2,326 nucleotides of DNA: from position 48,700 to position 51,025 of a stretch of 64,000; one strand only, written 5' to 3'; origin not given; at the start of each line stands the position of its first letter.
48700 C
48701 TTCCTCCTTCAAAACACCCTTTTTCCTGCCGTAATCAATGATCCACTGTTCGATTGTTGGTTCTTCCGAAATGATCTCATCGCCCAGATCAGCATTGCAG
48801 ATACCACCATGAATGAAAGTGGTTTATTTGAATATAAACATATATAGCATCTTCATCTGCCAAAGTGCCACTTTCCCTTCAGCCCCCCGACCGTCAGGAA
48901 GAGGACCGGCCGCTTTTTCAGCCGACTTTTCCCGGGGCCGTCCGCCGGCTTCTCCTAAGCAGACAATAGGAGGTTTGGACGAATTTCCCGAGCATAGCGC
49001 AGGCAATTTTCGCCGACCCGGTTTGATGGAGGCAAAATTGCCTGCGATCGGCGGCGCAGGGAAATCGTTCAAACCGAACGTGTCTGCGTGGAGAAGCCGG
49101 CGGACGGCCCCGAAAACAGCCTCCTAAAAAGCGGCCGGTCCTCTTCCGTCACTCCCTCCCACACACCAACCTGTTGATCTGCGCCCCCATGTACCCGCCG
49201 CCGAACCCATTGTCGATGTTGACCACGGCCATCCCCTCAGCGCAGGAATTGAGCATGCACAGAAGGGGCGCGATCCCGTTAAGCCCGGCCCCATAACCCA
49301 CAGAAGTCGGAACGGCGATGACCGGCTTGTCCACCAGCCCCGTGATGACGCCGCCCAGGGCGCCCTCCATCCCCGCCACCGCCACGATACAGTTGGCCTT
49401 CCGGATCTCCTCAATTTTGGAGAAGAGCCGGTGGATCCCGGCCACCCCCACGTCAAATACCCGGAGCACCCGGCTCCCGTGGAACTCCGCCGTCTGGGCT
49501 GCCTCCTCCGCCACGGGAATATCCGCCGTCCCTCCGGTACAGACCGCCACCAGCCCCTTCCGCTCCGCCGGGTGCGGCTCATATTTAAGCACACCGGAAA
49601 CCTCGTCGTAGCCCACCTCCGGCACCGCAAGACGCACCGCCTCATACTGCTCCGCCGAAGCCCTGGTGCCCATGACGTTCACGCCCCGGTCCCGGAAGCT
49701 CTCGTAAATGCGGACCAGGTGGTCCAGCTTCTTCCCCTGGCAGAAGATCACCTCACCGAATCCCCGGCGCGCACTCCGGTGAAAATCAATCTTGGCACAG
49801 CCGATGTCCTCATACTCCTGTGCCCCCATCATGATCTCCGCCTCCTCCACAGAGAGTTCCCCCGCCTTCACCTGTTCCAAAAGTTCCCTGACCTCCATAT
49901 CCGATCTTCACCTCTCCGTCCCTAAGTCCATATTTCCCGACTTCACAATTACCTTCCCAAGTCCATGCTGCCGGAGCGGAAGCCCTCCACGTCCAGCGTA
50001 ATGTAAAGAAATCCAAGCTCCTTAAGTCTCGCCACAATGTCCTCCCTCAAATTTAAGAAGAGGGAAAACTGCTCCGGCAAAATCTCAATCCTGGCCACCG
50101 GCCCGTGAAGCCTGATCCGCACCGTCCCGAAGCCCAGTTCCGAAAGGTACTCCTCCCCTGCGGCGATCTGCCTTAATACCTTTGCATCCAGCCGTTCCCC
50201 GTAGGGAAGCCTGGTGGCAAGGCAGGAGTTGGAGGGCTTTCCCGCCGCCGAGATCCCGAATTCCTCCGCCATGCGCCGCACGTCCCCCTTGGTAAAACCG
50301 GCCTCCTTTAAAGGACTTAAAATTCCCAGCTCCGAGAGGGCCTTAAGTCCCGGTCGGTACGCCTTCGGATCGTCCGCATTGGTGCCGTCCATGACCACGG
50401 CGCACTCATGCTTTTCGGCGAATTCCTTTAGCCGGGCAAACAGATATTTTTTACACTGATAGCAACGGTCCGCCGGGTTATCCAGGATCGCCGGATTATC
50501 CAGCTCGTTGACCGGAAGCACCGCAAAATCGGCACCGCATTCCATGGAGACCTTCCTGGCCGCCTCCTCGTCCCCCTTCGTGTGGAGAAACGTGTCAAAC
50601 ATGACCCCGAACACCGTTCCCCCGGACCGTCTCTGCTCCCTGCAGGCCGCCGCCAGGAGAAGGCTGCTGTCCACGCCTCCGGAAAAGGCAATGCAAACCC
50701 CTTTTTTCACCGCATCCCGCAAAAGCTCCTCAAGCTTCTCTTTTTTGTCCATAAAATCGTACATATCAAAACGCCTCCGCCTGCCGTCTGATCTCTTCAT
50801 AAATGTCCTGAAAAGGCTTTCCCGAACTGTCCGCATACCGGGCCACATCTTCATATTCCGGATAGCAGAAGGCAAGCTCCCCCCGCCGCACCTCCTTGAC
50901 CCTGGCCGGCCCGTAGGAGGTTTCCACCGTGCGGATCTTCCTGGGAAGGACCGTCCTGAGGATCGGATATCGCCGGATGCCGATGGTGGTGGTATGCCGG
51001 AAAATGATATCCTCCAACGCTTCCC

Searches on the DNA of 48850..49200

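Call 53: search_rna_families(source=window, start=48850, end=49200, threshold=evalue, max_evalue=1)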
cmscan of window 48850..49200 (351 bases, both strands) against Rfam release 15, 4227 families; matches with E-value up to 1: 3.
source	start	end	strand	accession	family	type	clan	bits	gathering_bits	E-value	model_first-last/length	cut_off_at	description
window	48898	49146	-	RF04104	MIR918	Gene; miRNA;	-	65.4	268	3e-11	1-265/265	no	MIR918 microRNA precursor family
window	48898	49146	+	RF04104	MIR918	Gene; miRNA;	-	61.6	268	2e-10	1-265/265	no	MIR918 microRNA precursor family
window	48973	49074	-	RF03436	mir-759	Gene; miRNA;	-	22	100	0.13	1-89/89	no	mir-759 microRNA precursor family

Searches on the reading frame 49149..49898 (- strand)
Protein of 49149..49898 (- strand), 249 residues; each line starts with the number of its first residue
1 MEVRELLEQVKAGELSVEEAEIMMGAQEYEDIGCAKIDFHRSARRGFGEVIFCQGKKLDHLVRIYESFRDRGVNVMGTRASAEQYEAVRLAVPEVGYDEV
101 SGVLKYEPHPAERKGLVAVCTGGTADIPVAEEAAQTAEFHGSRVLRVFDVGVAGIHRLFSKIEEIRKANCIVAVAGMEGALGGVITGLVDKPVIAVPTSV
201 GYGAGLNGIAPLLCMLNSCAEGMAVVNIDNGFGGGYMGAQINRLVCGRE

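Call 3: search_protein_families(library=pfam, proteins=[window:49149-49898:-], max_evalue=0.001)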
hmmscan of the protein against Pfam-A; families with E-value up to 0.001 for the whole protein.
window:49149-49898:- (249 aa): 1 family
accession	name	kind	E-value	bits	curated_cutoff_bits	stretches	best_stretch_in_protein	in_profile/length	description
PF00731.26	AIRC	-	2.9e-14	53.3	30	1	117-242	2-127/148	AIR carboxylase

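Call 8: search_protein_families(library=ncbifam, proteins=[window:49149-49898:-])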
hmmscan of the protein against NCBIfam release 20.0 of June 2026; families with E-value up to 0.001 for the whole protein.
window:49149-49898:- (249 aa): 2 families
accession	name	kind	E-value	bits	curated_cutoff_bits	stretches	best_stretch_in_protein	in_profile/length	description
NF033503.1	LarB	equivalog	1.7e-82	276.2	175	1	37-243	1-208/209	nickel pincer cofactor biosynthesis protein LarB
TIGR01162.1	purE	equivalog_domain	1.6e-08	34.2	149.6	1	117-240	1-124/156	5-(carboxyamino)imidazole ribonucleotide mutase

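Call 42: find_related_loci(query=window:49149-49898:-, collection=metagenome_contigs, flank=10000)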
Query window:49149-49898:- (249 aa) in metagenome_contigs; peptide patterns used: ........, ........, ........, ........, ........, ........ (x = any residue, [..] = any of these).
600 stretches matched a pattern (row limit reached: there are more); 518 encode a relative of the query (tblastn E <= 1e-3); the best 80 are kept; 80 distinct loci.
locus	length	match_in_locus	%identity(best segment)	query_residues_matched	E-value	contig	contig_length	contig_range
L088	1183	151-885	86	1-245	1e-152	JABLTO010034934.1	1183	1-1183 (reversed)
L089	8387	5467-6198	65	1-244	4e-107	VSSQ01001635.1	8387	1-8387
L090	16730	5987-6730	64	1-248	4e-107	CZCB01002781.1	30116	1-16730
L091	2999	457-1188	64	1-244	3e-108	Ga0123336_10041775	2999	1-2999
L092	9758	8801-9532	64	1-244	6e-105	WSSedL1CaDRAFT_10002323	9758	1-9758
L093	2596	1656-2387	65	1-244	3e-108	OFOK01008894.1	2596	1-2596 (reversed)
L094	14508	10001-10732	65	1-244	4e-104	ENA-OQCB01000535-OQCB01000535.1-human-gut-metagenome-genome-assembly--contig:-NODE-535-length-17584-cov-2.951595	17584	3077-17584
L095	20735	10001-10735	62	1-245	3e-102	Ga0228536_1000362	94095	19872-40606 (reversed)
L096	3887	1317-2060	62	1-248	3e-102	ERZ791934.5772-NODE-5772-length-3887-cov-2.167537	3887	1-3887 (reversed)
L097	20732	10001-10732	65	1-244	1e-100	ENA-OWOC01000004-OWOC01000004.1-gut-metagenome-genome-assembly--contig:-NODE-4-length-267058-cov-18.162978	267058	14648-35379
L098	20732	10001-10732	65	1-244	1e-100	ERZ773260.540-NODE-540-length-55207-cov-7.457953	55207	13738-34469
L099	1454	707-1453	60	1-249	2e-108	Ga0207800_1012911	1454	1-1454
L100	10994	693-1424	65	1-244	1e-100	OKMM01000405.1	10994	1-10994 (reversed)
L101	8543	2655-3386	65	1-244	1e-100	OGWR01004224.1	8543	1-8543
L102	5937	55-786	65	1-244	2e-100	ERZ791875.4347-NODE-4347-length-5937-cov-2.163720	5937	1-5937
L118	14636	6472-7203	62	1-244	4e-97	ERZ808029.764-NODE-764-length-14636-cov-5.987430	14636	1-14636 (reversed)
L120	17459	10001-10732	59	1-244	1e-96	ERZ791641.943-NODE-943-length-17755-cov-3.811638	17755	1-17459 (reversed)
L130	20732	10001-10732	61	1-244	3e-95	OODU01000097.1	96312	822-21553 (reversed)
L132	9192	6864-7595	61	1-244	3e-95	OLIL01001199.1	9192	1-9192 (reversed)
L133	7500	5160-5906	57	1-249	3e-95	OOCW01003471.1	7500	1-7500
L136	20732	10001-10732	61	1-244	2e-95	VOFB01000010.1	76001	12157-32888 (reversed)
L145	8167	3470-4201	61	1-244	3e-95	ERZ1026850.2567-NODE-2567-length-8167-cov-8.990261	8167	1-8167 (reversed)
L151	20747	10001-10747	57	1-249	9e-95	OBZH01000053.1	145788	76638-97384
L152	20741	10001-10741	58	1-247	9e-95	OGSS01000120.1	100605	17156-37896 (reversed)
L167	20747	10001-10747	57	1-249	1e-94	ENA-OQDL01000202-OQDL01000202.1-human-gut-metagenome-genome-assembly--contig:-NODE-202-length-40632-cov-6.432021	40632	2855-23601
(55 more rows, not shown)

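Call 46: search_protein_families(library=pfam, proteins=[L120:2890-3639:+, L118:3912-4748:+, L130:4392-6053:+, L132:3030-3974:+, L136:12087-13433:+, L152:8708-9892:+, L133:2250-3650:+, L145:783-1823:+, L151:5673-6788:+, L167:847-1824:+])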
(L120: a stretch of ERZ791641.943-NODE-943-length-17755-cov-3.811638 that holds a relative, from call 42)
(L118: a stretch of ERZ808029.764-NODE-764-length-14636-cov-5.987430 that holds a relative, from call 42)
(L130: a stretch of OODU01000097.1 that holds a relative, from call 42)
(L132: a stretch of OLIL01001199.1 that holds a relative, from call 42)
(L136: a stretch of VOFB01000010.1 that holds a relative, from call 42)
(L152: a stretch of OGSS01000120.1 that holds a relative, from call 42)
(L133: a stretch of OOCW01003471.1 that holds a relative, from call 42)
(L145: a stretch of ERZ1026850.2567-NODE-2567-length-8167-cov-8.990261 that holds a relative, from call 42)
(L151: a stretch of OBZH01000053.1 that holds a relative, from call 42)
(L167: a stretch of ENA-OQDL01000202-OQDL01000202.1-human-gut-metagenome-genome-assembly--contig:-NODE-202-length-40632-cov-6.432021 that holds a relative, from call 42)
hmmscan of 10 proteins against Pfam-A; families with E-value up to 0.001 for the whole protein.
L120:2890-3639:+ (249 aa): 13 families
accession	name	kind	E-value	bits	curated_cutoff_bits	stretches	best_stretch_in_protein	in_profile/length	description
PF00005.33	ABC_tran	-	4e-40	138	25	1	22-170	1-137/137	ABC transporter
PF13304.12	AAA_21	-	8.3e-13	49.5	27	2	127-202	223-301/304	AAA domain, putative AbiEii toxin, Type IV TA system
PF02463.25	SMC_N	-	3.8e-10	40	40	1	32-207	24-205/220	RecF/RecN/SMC N terminal domain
PF03215.21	Rad17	-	9.3e-08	32.7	23.8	1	29-114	42-123/186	Rad17 P-loop domain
PF13401.12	AAA_22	-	1.2e-05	26.1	27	1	33-182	6-106/130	AAA domain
PF13175.12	AAA_15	-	1.2e-05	25.6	32.1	1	19-110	18-92/374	AAA ATPase domain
PF13191.12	AAA_16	-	4.2e-05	24.6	32.6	1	32-189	24-160/167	AAA ATPase domain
PF13476.12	AAA_23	-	7e-05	24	27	1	23-53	11-40/201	AAA domain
PF03193.22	RsgA_GTPase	-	0.00011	22.5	30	1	19-63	94-137/174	RsgA GTPase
PF00931.28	NB-ARC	-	0.00013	21.7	23.5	0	21-209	8-146/248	NB-ARC domain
PF01637.24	ATPase_2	-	0.00018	21.9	33.2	1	30-106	18-101/225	ATPase domain predominantly from Archaea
PF09818.15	ABC_ATPase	-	0.00019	21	23.2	0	142-201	158-233/283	P-loop domain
PF07728.20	AAA_5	-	0.00063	20.2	22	0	35-70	2-37/139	AAA domain (dynein-related subfamily)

L118:3912-4748:+ (278 aa): 1 family
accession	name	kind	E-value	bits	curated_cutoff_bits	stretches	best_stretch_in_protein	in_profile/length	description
PF00528.27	BPD_transp_1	-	3.2e-22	79.6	26.4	1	92-274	4-181/184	Binding-protein-dependent transport system inner membrane component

L130:4392-6053:+ (553 aa): 1 family
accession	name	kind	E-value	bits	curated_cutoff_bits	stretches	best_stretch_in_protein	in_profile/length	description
PF00496.27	SBP_bac_5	-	4.4e-82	276.6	32.4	1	104-455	4-362/368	Bacterial extracellular solute-binding proteins, family 5 Middle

L132:3030-3974:+ (314 aa): 1 family
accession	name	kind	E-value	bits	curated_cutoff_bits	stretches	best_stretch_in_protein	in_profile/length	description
PF00528.27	BPD_transp_1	-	6.8e-41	140.4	26.4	1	106-311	1-184/184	Binding-protein-dependent transport system inner membrane component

L136:12087-13433:+ (448 aa): 3 families
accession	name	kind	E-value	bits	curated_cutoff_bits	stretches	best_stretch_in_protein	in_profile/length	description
PF01554.23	MatE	-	1.1e-46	158.9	24.9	2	22-182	1-160/161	MatE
PF03023.19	MurJ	-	1.5e-06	27.6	27.4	1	299-412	38-153/451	Lipid II flippase MurJ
PF01943.22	Polysacc_synt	-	0.00069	19.6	28.2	0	14-63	205-251/274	Polysaccharide biosynthesis protein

L152:8708-9892:+ (394 aa): 4 families
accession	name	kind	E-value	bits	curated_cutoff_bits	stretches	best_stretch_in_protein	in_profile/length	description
PF00581.25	Rhodanese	-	7.8e-20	71.7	22.2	1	10-92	7-100/102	Rhodanese-like domain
PF01171.26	ATP_bind_3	-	1.7e-19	70.7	27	1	146-312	1-165/182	PP-loop family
PF24167.1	DUF7411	-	0.00034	20.7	28.7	1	146-214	2-64/194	Family of unknown function (DUF7411)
PF03054.22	tRNA_Me_trans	-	0.00048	20.3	20.6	0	146-252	2-127/202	tRNA methyl transferase HUP domain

L133:2250-3650:+ (466 aa): 2 families
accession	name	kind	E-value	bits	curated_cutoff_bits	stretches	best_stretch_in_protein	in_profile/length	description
PF00370.27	FGGY_N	-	3.8e-33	115.5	28.8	1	4-244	1-244/245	FGGY family of carbohydrate kinases, N-terminal domain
PF02782.22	FGGY_C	-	5.1e-26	92.1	27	1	255-441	2-196/198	FGGY family of carbohydrate kinases, C-terminal domain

L145:783-1823:+ (346 aa): 1 family
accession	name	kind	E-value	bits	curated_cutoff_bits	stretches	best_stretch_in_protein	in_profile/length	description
PF03706.18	LPG_synthase_TM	-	6e-35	121.6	33.4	1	15-323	5-301/302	Lysylphosphatidylglycerol synthase TM region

L151:5673-6788:+ (371 aa): 1 family
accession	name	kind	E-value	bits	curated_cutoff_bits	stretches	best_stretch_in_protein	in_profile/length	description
PF13407.12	Peripla_BP_4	-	1.8e-41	142.9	35.1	1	46-344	3-258/258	Periplasmic binding protein domain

L167:847-1824:+ (325 aa): 2 families
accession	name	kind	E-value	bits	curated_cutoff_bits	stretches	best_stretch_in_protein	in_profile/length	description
PF13407.12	Peripla_BP_4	-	7.6e-53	180.1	35.1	1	46-294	7-257/258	Periplasmic binding protein domain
PF00532.27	Peripla_BP_1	-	6e-21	75.6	22.2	1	45-248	9-213/281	Periplasmic binding proteins and sugar binding domain of LacI family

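Call 85: search_protein_families(library=ncbifam, proteins=[L152:8708-9892:+], max_evalue=0.001)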
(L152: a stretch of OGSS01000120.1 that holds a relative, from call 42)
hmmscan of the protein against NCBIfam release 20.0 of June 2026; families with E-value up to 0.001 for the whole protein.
L152:8708-9892:+ (394 aa): 24 families
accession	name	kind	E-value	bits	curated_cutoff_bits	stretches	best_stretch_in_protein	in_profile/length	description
NF007972.0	PRK10696.1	equivalog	2.1e-57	194.7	272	1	108-377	5-264/295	tRNA 2-thiocytidine(32) synthetase TtcA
TIGR02432.1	lysidine_TilS_N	equivalog_domain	8.9e-21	74.7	93.6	1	146-312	1-169/189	tRNA lysidine(34) synthetase TilS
NF049949.1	tRNAsynTtuAPyrococ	equivalog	1.2e-16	60.7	450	1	122-323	29-228/292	tRNA-5-methyluridine(54) 2-sulfurtransferase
NF006444.0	PRK08762.1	equivalog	9.9e-14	50.7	449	1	2-98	15-114/387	molybdopterin-synthase adenylyltransferase MoeB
NF008750.0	PRK11784.1-2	equivalog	5.8e-11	42.1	241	1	47-101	79-135/346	tRNA 2-selenouridine(34) synthase MnmH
NF007627.0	PRK10287.1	equivalog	1.4e-10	41.3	102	1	20-88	24-94/104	thiosulfate sulfurtransferase PspE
NF045521.1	rhoda_near_glyco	subfamily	1.8e-10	40.8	145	1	2-88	18-105/144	rhodanese homology domain-containing protein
TIGR02981.1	phageshock_pspE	exception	3.7e-10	40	126.3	1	19-88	21-92/101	thiosulfate sulfurtransferase PspE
TIGR03167.1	tRNA_sel_U_synt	equivalog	4.7e-10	39.4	219.75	1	47-102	67-123/311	tRNA 2-selenouridine(34) synthase MnmH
NF001195.0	PRK00162.1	equivalog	1.2e-09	38.4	102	1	3-97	6-102/108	thiosulfate sulfurtransferase GlpE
NF047749.1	tRNAThiolNcsA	equivalog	1.3e-09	37.6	500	1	143-274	52-192/322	tRNA 2-thiolation protein NcsA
TIGR00268.2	TIGR00268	equivalog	2.9e-09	36.6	150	1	139-257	8-125/259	ATP-dependent sacrificial sulfur transferase LarE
NF005902.0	PRK07878.1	equivalog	7.6e-09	34.9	647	1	3-92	288-382/392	adenylyltransferase/sulfurtransferase MoeZ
NF005646.0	PRK07411.1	equivalog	1.2e-08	34.6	633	1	3-91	283-379/390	molybdopterin-synthase adenylyltransferase MoeB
NF041203.1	rhodanese_LYCAU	equivalog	2.1e-08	33.9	115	1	3-93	22-118/126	rhodanese-related (seleno)protein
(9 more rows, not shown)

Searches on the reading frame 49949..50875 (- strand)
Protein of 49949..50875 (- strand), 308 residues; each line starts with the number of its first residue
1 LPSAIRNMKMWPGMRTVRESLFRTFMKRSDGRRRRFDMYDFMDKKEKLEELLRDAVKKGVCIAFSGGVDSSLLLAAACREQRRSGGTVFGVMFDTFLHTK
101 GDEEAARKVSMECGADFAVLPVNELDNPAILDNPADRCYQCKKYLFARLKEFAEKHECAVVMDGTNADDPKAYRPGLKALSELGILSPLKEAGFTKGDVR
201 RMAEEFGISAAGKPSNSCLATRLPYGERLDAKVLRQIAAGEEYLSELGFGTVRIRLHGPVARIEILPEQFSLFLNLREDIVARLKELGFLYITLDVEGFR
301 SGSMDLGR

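Call 3: search_protein_families(library=pfam, proteins=[window:49949-50875:-], max_evalue=0.001)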
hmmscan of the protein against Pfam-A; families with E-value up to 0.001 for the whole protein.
window:49949-50875:- (308 aa): 2 families
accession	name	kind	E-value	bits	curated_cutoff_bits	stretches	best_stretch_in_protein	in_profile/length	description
PF00733.27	Asn_synthase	-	5.8e-06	26.6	21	1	47-168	1-129/354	Asparagine synthase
PF01171.26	ATP_bind_3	-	2.2e-05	24.7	27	1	60-169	2-108/182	PP-loop family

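Call 8: search_protein_families(library=ncbifam, proteins=[window:49949-50875:-])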
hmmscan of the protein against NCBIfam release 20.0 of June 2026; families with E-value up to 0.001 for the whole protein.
window:49949-50875:- (308 aa): 6 families
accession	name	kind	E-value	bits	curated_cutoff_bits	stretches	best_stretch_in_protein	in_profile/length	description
TIGR00268.2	TIGR00268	equivalog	9.2e-81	270.9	150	1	44-304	2-258/259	ATP-dependent sacrificial sulfur transferase LarE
TIGR01536.1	asn_synth_AEB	equivalog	1.2e-07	31.1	267.1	1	37-169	226-366/517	asparagine synthase (glutamine-hydrolyzing)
NF002048.0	PRK00876.1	subfamily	3.2e-05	22.9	313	1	48-164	23-136/330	NAD(+) synthase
TIGR02432.1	lysidine_TilS_N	equivalog_domain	6.7e-05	22.9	93.6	1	60-169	2-111/189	tRNA lysidine(34) synthetase TilS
NF010587.0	PRK13980.1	equivalog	8.7e-05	21.8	255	1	38-126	8-98/267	NAD+ synthase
TIGR03573.1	WbuX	subfamily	0.00049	19.6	203.2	1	39-168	37-172/344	N-acetyl sugar amidotransferase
